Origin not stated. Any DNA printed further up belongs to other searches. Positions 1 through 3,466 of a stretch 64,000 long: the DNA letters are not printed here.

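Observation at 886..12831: Expressed surface-protein gene and an inverted silent 3' cassette share an identical 506-bp core, an inversion-ready antigenic-variation architecture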

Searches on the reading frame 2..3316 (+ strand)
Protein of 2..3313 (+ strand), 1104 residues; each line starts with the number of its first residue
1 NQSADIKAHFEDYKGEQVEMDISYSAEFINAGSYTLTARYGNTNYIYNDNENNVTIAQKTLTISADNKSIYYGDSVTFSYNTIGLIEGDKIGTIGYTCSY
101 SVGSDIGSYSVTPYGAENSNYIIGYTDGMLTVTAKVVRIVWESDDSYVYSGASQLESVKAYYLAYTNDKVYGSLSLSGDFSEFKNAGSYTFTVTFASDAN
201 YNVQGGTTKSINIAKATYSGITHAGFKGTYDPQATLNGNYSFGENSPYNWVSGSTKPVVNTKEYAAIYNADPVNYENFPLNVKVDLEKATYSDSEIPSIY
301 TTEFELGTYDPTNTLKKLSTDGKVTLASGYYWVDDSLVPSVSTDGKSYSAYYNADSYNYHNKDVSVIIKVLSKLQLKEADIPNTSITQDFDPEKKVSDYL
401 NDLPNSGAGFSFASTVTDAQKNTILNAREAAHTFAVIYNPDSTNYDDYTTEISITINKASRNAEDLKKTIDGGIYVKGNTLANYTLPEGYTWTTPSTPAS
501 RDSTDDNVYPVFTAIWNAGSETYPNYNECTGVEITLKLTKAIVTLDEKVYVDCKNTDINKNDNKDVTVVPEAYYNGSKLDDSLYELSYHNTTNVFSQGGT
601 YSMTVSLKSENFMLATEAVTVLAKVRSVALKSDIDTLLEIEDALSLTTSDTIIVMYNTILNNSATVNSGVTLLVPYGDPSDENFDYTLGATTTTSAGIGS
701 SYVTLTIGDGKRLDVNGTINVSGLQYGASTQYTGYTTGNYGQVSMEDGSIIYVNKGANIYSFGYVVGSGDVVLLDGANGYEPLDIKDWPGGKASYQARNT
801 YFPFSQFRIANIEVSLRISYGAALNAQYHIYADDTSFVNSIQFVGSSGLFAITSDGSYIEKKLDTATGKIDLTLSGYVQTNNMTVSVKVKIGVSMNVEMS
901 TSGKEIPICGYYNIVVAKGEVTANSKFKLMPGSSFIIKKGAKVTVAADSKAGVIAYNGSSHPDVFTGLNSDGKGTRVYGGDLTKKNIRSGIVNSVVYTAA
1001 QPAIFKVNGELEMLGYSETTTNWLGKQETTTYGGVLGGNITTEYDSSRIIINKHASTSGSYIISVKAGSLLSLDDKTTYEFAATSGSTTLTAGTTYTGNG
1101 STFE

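Call 4: search_protein_families(library=pfam, proteins=[window:59-3316:+])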
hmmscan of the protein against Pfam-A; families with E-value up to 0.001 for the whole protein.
window:59-3316:+ (1085 aa): 1 family
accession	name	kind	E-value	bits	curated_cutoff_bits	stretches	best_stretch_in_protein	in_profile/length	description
PF18676.6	MBG_2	-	8.6e-13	49.1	25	1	42-112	1-72/72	MBG domain (YGX type)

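Call 5: search_protein_families(library=ncbifam, proteins=[window:59-3316:+])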
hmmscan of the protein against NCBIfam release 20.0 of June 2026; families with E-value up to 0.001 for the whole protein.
window:59-3316:+ (1085 aa): 0 families

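Call 16: find_homologous_proteins(query=window:2-3313:+)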
Query window:2-3313:+ (1104 aa): 225 proteins with E <= 0.001 among 8000 candidates; the best 120 are listed.
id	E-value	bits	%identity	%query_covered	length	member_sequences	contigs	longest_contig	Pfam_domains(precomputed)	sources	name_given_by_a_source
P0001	5.9e-229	781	64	57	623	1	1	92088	-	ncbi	-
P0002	3.0e-178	614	41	32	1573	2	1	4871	PF09479.17,PF18676.7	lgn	-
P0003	5.9e-73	265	37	10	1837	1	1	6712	PF18676.7,PF00106.32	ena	-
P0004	1.3e-49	188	39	24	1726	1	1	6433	PF09479.17,PF18676.7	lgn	-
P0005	8.2e-49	185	37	26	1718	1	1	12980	PF09479.17,PF18676.7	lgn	-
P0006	3.0e-48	183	37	26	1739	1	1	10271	PF09479.17,PF18676.7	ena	-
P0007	1.0e-47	181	37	24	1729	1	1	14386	PF09479.17,PF18676.7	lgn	-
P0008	3.5e-47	180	37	26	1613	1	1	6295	PF09479.17,PF18676.7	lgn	-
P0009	4.0e-47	179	37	26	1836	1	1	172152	PF09479.17,PF28459.1,PF18676.7,PF03642.19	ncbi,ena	-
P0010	4.2e-47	179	37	26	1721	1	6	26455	PF09479.17,PF18676.7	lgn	-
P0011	4.9e-47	179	37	26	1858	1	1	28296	PF09479.17,PF18676.7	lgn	-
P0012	7.7e-47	178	39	24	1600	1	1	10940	PF09479.17,PF18676.7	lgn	-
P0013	9.3e-47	178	37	26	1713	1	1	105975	PF09479.17,PF18676.7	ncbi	-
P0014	1.0e-46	178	37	26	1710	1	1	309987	PF09479.17,PF18676.7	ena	-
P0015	1.1e-46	178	37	26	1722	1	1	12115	PF09479.17,PF18676.7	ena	-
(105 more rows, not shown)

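Call 18: find_encoding_contigs(protein=P0001, flank=10000, max_places=10)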
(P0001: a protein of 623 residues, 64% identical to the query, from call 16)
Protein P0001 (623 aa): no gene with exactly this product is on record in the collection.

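Call 21: find_related_loci(query=window:2-3313:+, collection=genome_contigs, flank=10000)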
Query window:2-3313:+ (1104 aa) in genome_contigs; peptide patterns used: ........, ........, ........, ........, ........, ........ (x = any residue, [..] = any of these).
59 stretches matched a pattern, but none encodes a relative of the query by tblastn (E <= 1e-3).

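Call 26: find_related_loci(query=window:2-3313:+, collection=metagenome_contigs, flank=10000)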
Query window:2-3313:+ (1104 aa) in metagenome_contigs; peptide patterns used: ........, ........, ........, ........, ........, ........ (x = any residue, [..] = any of these).
143 stretches matched a pattern, but none encodes a relative of the query by tblastn (E <= 1e-3).

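Call 28: find_encoding_contigs(protein=P0121, flank=10000, max_places=6)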
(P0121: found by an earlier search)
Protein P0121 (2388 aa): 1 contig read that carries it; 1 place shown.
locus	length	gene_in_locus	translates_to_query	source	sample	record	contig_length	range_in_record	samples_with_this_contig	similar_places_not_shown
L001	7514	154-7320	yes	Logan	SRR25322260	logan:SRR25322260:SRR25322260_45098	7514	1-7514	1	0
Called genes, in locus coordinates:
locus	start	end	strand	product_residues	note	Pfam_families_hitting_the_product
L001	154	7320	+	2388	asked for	PF09479:Flg_new (faint), PF18676:MBG_2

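Call 29: find_encoding_contigs(protein=P0009, flank=10000, max_places=4)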
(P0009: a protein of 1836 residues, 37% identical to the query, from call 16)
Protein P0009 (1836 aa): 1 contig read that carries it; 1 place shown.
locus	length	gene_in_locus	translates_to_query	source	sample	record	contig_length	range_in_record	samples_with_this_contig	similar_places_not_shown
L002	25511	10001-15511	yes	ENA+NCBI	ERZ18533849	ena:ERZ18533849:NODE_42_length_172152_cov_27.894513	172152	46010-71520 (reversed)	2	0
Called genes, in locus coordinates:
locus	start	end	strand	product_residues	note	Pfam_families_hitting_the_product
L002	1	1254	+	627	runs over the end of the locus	PF00005:ABC_tran, PF00931:NB-ARC (faint), PF02463:SMC_N (faint), PF13476:AAA_23 (faint), PF13555:AAA_29 (faint), PF12848:ABC_tran_Xtn, PF00005:ABC_tran, PF16326:ABC_tran_CTD, +1 more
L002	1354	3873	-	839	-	PF00403:HMA, PF00122:E1-E2_ATPase, PF00702:Hydrolase, PF00403:HMA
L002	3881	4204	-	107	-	PF02583:Trns_repr_metal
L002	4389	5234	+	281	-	PF00005:ABC_tran, PF13304:AAA_21 (weak)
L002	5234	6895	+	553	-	-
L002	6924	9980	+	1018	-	-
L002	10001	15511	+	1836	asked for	PF03642:MAP (faint), PF09479:Flg_new (weak), PF28459:PET54_N (faint), PF18676:MBG_2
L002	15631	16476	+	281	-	PF19700:DUF6198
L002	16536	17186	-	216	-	PF12822:ECF_trnsprt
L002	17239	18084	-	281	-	PF13175:AAA_15 (faint), PF00005:ABC_tran, PF02463:SMC_N (weak), PF13304:AAA_21 (weak)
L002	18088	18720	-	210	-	PF00528:BPD_transp_1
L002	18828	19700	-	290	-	PF00497:SBP_bac_3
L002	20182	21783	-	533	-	PF00370:FGGY_N, PF02782:FGGY_C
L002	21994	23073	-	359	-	PF04055:Radical_SAM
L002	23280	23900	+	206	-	PF00440:TetR_N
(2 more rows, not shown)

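Call 35: search_protein_families(library=pfam, proteins=[P0121, window:2-3313:+], max_evalue=1)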
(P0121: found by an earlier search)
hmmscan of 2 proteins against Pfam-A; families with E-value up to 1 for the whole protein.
P0121 (2388 aa): 7 families
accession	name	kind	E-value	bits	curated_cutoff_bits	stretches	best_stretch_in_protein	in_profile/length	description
PF18676.6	MBG_2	-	1.9e-88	291.5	25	8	426-498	1-72/72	MBG domain (YGX type)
PF09479.16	Flg_new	-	2.8e-15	56.6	27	3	112-158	1-40/65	Listeria-Bacteroides repeat domain (List_Bact_rpt)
PF18611.7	IL3Ra_N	-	0.0015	18.9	26.1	0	1363-1417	4-51/78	IL-3 receptor alpha chain N-terminal domain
PF24145.1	K1-lyase_N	-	0.0017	18.9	27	1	1142-1166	26-50/72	K1 capsule-specific polysaccharide lyase, N-terminal domain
PF18887.5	MBG_3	-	0.0051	17.3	25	5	1101-1138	35-71/72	MBG domain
PF22974.1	DUF7029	-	0.0052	17.3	27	0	1494-1525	67-98/100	Domain of unknown function (DUF7029)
PF02368.24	Big_2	-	0.069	13.5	22.8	1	269-328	11-70/79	Bacterial Ig-like domain (group 2)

window:2-3313:+ (1104 aa): 1 family
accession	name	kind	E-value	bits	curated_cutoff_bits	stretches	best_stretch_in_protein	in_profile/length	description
PF18676.6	MBG_2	-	8.8e-13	49.1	25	1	61-131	1-72/72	MBG domain (YGX type)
